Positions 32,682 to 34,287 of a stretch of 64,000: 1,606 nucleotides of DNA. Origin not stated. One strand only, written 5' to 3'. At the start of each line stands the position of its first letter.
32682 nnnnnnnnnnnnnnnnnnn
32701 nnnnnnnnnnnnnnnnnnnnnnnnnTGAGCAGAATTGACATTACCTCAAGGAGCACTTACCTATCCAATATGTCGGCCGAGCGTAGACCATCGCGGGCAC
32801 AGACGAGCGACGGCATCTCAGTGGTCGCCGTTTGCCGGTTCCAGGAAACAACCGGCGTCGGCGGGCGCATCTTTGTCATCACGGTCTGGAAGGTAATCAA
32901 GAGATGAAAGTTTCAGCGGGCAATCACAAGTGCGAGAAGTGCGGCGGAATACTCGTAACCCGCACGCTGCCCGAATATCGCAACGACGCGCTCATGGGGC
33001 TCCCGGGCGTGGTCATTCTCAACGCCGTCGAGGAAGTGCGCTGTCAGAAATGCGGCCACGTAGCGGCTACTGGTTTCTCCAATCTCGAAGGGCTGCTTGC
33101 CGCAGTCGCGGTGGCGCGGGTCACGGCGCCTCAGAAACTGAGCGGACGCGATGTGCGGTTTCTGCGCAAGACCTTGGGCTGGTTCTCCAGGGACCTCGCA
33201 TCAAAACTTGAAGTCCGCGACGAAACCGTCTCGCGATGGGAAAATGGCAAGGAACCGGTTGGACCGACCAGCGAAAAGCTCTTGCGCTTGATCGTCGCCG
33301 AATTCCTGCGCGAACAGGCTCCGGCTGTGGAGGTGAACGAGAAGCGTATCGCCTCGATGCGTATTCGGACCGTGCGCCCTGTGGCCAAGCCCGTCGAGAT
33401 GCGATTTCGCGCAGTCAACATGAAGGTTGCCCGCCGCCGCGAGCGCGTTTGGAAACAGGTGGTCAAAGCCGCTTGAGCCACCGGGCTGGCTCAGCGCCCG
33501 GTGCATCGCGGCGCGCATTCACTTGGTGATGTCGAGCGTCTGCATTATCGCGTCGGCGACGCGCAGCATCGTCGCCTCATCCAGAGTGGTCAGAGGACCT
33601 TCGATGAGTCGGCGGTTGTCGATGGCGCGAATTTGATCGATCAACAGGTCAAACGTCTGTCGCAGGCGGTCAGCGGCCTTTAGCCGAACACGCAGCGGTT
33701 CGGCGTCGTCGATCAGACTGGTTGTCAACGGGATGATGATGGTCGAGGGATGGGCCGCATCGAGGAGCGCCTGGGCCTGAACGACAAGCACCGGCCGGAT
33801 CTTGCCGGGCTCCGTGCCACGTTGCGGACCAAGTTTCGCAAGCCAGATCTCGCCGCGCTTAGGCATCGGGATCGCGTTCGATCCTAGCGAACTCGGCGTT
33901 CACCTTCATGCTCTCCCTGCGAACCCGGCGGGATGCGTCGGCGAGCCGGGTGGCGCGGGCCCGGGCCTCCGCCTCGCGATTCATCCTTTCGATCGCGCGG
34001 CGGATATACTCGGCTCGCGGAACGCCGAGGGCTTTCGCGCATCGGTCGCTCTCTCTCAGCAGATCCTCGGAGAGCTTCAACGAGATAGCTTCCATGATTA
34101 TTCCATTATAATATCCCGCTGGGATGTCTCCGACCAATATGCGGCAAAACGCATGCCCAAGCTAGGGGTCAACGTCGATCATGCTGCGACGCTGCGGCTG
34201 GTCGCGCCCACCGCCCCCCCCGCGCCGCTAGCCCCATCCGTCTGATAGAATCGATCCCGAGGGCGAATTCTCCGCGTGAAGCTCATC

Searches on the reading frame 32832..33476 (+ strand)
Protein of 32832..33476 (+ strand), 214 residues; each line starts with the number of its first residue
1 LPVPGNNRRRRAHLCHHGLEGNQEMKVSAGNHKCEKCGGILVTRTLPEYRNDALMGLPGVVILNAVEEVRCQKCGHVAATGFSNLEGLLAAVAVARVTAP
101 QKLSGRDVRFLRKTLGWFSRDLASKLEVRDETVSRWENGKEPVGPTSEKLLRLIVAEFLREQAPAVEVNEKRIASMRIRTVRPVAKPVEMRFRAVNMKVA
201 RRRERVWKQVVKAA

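Call 91: search_protein_families(library=pfam, proteins=[window:32832-33476:+], max_evalue=0.01)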
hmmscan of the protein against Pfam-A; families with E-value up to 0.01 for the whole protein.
window:32832-33476:+ (214 aa): 5 families
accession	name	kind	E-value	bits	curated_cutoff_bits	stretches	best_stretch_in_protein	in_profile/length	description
PF12844.13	HTH_19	-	0.00018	21.8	30.2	1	105-153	1-47/64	Helix-turn-helix domain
PF01381.28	HTH_3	-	0.00019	21.8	23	1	109-153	2-44/55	Helix-turn-helix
PF15731.11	MqsA_antitoxin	-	0.00076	20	30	1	33-154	2-120/131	Antitoxin component of bacterial toxin-antitoxin system, MqsA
PF13560.12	HTH_31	-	0.0014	19.3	27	1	106-145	4-44/64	Helix-turn-helix domain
PF09723.15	Zn_ribbon_8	-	0.0079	16.6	34.4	0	15-44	11-39/41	Zinc ribbon domain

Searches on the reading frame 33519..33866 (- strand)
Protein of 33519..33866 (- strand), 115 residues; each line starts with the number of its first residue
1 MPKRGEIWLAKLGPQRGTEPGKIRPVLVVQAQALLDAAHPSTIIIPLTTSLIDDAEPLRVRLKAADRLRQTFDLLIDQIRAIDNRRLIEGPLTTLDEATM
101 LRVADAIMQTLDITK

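Call 91: search_protein_families(library=pfam, proteins=[window:33519-33866:-], max_evalue=0.01)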
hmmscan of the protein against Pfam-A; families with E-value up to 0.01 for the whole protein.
window:33519-33866:- (115 aa): 1 family
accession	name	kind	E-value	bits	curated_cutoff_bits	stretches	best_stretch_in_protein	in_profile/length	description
PF02452.23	PemK_toxin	-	8e-24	84.4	23.1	1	3-110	1-108/109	PemK-like, MazF-like toxin of type II toxin-antitoxin system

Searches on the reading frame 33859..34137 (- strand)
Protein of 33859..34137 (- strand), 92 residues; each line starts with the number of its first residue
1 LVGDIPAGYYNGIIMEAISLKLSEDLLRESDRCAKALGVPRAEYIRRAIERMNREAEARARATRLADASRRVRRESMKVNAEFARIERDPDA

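Call 91: search_protein_families(library=pfam, proteins=[window:33859-34137:-], max_evalue=0.01)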
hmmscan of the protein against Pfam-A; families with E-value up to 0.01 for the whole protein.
window:33859-34137:- (92 aa): 3 families
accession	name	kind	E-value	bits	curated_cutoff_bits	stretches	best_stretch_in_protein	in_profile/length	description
PF01402.27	RHH_1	-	0.0001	22.6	20.5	1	18-50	2-34/39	Ribbon-helix-helix protein, copG family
PF12441.14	CopG_antitoxin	-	0.00062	20.9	28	1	16-51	43-78/79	CopG antitoxin of type II toxin-antitoxin system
PF12651.13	RHH_3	-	0.0045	17.4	21.6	0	34-50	21-37/44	Ribbon-helix-helix domain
